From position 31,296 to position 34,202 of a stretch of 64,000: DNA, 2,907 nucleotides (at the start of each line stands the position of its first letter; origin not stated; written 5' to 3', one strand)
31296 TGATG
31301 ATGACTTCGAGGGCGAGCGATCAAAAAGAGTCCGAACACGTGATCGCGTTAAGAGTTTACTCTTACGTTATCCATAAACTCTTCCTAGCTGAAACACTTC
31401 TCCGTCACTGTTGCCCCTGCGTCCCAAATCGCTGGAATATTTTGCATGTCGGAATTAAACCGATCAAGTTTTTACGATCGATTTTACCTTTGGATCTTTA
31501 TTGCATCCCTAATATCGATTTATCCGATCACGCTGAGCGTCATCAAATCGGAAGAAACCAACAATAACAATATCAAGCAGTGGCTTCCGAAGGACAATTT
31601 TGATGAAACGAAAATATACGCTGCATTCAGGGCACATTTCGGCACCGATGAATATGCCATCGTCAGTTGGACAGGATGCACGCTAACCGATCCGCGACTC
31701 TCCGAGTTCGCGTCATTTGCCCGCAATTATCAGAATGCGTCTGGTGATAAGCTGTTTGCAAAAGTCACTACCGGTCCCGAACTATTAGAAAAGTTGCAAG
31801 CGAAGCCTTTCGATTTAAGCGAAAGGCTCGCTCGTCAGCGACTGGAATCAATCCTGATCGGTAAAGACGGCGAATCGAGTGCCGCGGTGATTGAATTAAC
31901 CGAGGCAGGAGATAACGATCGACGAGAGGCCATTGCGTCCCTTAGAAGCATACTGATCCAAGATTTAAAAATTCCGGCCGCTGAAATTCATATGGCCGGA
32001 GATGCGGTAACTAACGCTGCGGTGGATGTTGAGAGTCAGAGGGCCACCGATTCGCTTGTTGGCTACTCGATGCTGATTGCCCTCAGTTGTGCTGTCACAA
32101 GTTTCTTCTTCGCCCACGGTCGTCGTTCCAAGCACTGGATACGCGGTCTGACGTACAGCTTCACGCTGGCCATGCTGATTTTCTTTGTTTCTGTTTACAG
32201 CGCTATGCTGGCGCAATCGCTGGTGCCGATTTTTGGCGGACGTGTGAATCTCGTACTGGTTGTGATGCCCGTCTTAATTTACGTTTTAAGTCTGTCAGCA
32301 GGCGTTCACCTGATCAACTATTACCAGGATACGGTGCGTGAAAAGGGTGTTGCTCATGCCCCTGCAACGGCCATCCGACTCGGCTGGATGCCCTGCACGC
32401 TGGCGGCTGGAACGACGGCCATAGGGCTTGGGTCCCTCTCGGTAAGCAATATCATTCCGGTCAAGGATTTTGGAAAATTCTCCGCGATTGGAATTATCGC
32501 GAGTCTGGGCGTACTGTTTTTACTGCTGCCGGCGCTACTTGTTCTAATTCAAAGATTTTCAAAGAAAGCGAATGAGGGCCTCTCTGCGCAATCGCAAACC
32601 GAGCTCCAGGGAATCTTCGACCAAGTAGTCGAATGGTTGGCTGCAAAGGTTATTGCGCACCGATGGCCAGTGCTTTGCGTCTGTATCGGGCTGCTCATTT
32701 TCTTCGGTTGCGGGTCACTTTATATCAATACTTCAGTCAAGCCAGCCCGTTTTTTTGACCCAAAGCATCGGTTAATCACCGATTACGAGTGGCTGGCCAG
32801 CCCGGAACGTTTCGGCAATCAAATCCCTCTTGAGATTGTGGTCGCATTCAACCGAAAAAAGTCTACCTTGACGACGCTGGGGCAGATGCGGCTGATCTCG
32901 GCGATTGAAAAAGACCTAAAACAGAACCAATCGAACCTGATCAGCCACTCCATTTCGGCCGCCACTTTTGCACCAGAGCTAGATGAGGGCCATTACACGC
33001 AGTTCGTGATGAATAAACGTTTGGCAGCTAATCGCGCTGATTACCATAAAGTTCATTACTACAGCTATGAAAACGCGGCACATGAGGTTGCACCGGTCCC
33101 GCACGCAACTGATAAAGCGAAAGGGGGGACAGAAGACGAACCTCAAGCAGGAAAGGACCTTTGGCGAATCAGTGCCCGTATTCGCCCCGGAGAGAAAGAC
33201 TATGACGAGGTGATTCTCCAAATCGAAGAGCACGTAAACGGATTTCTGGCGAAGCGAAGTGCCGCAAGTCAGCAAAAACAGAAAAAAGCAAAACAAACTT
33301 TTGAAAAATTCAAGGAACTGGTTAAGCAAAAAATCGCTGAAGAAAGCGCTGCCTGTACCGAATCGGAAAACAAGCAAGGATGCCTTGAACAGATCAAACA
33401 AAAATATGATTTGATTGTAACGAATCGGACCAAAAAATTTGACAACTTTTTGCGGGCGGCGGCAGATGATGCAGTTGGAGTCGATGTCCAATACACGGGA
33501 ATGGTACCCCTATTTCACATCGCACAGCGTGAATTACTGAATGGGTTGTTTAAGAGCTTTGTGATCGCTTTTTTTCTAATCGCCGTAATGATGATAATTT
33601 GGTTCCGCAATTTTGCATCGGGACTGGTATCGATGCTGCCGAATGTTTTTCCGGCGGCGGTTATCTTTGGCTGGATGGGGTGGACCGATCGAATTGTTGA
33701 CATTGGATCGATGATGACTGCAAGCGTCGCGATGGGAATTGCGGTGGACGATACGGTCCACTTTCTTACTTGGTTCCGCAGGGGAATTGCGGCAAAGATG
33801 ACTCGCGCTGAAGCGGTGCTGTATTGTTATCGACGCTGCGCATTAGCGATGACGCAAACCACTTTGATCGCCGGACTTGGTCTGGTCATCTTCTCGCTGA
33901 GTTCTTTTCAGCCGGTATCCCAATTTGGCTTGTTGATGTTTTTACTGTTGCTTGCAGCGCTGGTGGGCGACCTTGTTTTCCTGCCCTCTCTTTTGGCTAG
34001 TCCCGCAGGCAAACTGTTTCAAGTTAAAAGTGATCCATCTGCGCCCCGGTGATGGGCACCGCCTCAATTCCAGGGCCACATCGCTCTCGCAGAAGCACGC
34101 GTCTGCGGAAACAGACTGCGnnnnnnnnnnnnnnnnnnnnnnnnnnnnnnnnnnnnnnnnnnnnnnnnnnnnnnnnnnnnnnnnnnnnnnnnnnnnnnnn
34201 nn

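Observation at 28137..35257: Candidate undescribed amino-/guanidino-lipid module: reductase-aminotransferase fusion + divergent MMPL exporter + AGAT-type amidinotransferase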

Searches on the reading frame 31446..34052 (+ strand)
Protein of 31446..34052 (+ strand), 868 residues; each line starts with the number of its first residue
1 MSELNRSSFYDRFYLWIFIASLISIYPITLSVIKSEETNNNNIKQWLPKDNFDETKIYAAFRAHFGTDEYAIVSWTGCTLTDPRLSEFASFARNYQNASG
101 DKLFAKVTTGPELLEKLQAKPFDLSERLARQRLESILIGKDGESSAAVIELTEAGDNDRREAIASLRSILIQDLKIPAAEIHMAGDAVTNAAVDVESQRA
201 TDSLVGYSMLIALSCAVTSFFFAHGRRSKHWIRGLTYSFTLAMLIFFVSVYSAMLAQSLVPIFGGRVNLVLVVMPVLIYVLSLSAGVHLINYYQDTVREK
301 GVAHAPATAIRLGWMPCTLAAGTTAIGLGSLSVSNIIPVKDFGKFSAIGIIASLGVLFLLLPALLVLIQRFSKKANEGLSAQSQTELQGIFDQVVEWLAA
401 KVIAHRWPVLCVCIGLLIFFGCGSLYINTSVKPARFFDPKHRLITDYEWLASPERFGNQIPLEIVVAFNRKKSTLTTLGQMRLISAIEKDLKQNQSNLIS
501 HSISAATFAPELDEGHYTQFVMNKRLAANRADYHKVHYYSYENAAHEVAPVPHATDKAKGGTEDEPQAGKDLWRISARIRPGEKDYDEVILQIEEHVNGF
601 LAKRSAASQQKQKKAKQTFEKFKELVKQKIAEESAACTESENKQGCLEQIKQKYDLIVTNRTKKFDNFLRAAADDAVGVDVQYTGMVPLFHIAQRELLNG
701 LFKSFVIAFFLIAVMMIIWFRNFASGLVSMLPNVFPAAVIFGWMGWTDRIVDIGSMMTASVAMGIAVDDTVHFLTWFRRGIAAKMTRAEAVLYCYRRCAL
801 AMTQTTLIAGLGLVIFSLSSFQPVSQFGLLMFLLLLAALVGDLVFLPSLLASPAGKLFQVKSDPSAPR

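Call 3: search_protein_families(library=pfam, proteins=[window:31446-34052:+])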
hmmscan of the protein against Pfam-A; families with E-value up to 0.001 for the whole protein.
window:31446-34052:+ (868 aa): 1 family
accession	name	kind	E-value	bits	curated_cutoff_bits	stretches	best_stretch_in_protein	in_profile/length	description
PF03176.21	MMPL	-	2.5e-21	76.4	20.5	2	574-852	15-301/333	MMPL family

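Call 4: search_protein_families(library=ncbifam, proteins=[window:31446-34052:+], max_evalue=0.01)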
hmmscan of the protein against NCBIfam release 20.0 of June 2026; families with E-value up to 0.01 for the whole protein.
window:31446-34052:+ (868 aa): 8 families
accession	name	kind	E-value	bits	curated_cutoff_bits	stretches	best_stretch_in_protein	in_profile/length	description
TIGR00921.1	2A067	subfamily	3.6e-29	101.4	351.9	2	676-852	169-345/733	hydrophobe/amphiphile efflux-3 (HAE3) family transporter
TIGR00833.1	actII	subfamily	1.9e-12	46.3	874.7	2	137-394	110-353/910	MMPL family RND transporter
TIGR03480.1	HpnN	hypoth_equivalog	1.1e-11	43.5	751.85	2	674-851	244-857/862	hopanoid biosynthesis associated RND transporter like protein HpnN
NF052374.1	HopndTporHpnN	equivalog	9.9e-08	30.5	1100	2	666-853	679-857/858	hopanoid transporter HpnN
TIGR00916.1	2A0604s01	subfamily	7e-06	25.8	148.6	1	703-833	92-221/231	SecD/SecF family protein translocase subunit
TIGR01129.1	secD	equivalog_domain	0.00024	20.4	244.4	1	702-844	251-391/397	protein translocase subunit SecD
TIGR04086.1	TIGR04086_membr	hypoth_equivalog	0.006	16.7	30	1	206-253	38-85/115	TIGR04086 family membrane protein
NF006357.0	PRK08578.2-1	equivalog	0.0092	15.8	304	0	696-844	116-260/282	preprotein translocase subunit SecF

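Call 8: search_solved_structures(query=window:31446-34052:+, max_evalue=0.01)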
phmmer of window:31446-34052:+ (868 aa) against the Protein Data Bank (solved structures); distinct sequences matched with E-value up to 0.01: 1.
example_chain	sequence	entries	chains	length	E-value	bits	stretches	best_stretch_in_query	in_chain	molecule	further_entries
6wu0_B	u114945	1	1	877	0.0017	19.9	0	246-373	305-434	Hopanoid biosynthesis associated RND transporter like protein HpnN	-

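Call 69: find_homologous_proteins(query=window:31446-34052:+, max_evalue=1e-20)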
Query window:31446-34052:+ (868 aa): 262 proteins with E <= 1e-20 among 8000 candidates; the best 120 are listed.
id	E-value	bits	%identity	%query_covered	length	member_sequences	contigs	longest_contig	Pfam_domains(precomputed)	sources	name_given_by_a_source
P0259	0.0e+0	1949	100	100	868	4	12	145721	PF03176.22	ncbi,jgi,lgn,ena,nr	ncbi:MAG: hypothetical protein CMJ74_08210 [Planctomycetaceae bacterium]|nr:hypothetical protein [Pl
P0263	0.0e+0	1718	87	99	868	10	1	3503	PF03176.22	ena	-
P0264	0.0e+0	1663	84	99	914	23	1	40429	PF03176.22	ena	-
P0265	0.0e+0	1576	80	100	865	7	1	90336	PF03176.22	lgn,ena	-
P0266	0.0e+0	1537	77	99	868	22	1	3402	PF03176.22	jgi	-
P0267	0.0e+0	1235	65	100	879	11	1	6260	PF03176.22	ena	-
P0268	0.0e+0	1162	61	100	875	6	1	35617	PF03176.22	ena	-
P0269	0.0e+0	1161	61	100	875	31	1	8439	PF03176.22,PF00873.26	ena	-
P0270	0.0e+0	1111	72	78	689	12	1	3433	PF03176.22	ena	-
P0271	2.7e-298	1010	54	99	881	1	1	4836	PF03176.22,PF12349.15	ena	-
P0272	3.4e-247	841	48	98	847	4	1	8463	PF03176.22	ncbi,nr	ncbi:MAG: MMPL family transporter [Planctomycetales bacterium]|nr:MMPL family transporter [Planctomy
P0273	3.8e-242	824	49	99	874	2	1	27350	PF03176.22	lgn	-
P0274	6.8e-241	820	49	99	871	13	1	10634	PF03176.22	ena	-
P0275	2.1e-237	809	46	99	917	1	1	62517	PF03176.22,PF00873.26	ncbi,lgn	-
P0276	1.2e-215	737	48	87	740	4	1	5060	PF03176.22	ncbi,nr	ncbi:MAG TPA: MMPL family transporter, partial [Pirellulales bacterium]|nr:MMPL family transporter [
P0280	1.5e-203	697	43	99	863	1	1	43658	PF03176.22,PF00873.26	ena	-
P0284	1.1e-180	621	37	69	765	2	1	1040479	PF03176.22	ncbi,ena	-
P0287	9.1e-178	611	42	99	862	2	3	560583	PF03176.22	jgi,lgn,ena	-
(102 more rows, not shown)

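Call 70: find_encoding_contigs(protein=P0280, flank=8000, max_places=1)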
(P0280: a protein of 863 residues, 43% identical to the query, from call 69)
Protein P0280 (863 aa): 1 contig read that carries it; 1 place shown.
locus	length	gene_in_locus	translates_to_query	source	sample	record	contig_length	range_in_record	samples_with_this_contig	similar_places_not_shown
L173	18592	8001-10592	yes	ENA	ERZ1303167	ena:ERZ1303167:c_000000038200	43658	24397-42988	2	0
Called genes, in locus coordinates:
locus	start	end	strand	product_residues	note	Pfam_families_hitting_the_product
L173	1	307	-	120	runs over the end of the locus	-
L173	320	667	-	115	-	PF00543:P-II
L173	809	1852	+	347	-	PF01636:APH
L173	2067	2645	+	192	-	-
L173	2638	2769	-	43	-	-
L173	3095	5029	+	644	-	PF02683:DsbD_TM, PF00085:Thioredoxin (weak), PF13098:Thioredoxin_2 (weak), PF13899:Thioredoxin_7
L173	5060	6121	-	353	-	PF00586:AIRS, PF02769:AIRS_C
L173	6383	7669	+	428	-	PF00202:Aminotran_3, PF00155:Aminotran_1_2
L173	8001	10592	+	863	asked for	PF03176:MMPL, PF00873:ACR_tran (weak)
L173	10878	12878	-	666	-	PF13371:TPR_9 (faint), PF07719:TPR_2 (faint), PF00515:TPR_1 (weak), PF13181:TPR_8 (faint), PF13424:TPR_12 (faint), PF13431:TPR_17 (faint), PF13414:TPR_11 (weak), PF13432:TPR_16 (weak)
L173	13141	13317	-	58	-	-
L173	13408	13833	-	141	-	PF02082:Rrf2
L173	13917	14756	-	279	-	PF01507:PAPS_reduct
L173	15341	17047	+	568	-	PF00595:PDZ, PF13180:PDZ_2, PF17820:PDZ_6, PF03572:Peptidase_S41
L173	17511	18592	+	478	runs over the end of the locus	PF03951:Gln-synt_N, PF00120:Gln-synt_C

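Call 71: find_encoding_contigs(protein=P0287, flank=8000, max_places=1)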
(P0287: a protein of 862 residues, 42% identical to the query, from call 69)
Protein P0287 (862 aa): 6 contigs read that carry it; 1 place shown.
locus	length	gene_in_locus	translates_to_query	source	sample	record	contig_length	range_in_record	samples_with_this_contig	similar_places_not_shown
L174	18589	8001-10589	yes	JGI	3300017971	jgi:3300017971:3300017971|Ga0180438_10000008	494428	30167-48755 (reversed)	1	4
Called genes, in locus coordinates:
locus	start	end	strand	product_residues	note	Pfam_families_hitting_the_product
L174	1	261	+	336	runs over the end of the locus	-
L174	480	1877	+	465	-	PF00092:VWA, PF13519:VWA_2, PF13768:VWA_3 (weak)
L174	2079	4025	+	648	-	PF00512:HisKA, PF02518:HATPase_c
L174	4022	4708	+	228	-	PF00072:Response_reg, PF00486:Trans_reg_C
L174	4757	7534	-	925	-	PF01488:Shikimate_DH, PF00202:Aminotran_3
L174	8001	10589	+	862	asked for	PF03176:MMPL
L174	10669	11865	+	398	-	PF04339:FemAB_like, PF13480:Acetyltransf_6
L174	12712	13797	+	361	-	PF00158:Sigma54_activat, PF14532:Sigma54_activ_2, PF00004:AAA (faint), PF07728:AAA_5 (weak), PF25601:AAA_lid_14, PF02954:HTH_8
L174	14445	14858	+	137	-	PF00072:Response_reg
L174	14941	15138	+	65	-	-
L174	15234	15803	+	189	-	PF07589:PEP_exosort_dom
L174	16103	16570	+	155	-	PF04134:DCC1-like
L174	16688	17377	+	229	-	-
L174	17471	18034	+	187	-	PF04011:LemA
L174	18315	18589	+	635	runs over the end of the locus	PF00089:Trypsin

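Call 72: find_encoding_contigs(protein=P0284, flank=8000, max_places=1)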
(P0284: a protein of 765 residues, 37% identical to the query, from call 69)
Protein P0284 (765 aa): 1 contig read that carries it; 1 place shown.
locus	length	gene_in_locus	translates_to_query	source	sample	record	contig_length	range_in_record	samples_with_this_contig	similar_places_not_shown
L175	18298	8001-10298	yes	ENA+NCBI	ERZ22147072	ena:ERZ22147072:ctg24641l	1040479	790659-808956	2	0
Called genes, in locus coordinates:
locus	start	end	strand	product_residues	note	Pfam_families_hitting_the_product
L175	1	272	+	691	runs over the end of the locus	PF12831:FAD_oxidored, PF25275:Golvesin_C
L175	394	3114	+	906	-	PF12419:DUF3670, PF00176:SNF2-rel_dom, PF00271:Helicase_C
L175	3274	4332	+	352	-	-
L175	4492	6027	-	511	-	PF01970:TctA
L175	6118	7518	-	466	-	PF03401:TctC, PF07331:TctB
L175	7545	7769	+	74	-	-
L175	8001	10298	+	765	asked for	PF03176:MMPL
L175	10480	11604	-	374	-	PF00583:Acetyltransf_1 (faint), PF13527:Acetyltransf_9 (faint)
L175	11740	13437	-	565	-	PF04715:, PF00425:Chorismate_bind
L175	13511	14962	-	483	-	PF00501:AMP-binding, PF14535:AMP-binding_C_2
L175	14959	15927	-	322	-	PF01063:Aminotran_4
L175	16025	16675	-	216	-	-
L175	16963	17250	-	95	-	-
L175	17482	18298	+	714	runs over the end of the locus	PF13598:DUF4139 (faint)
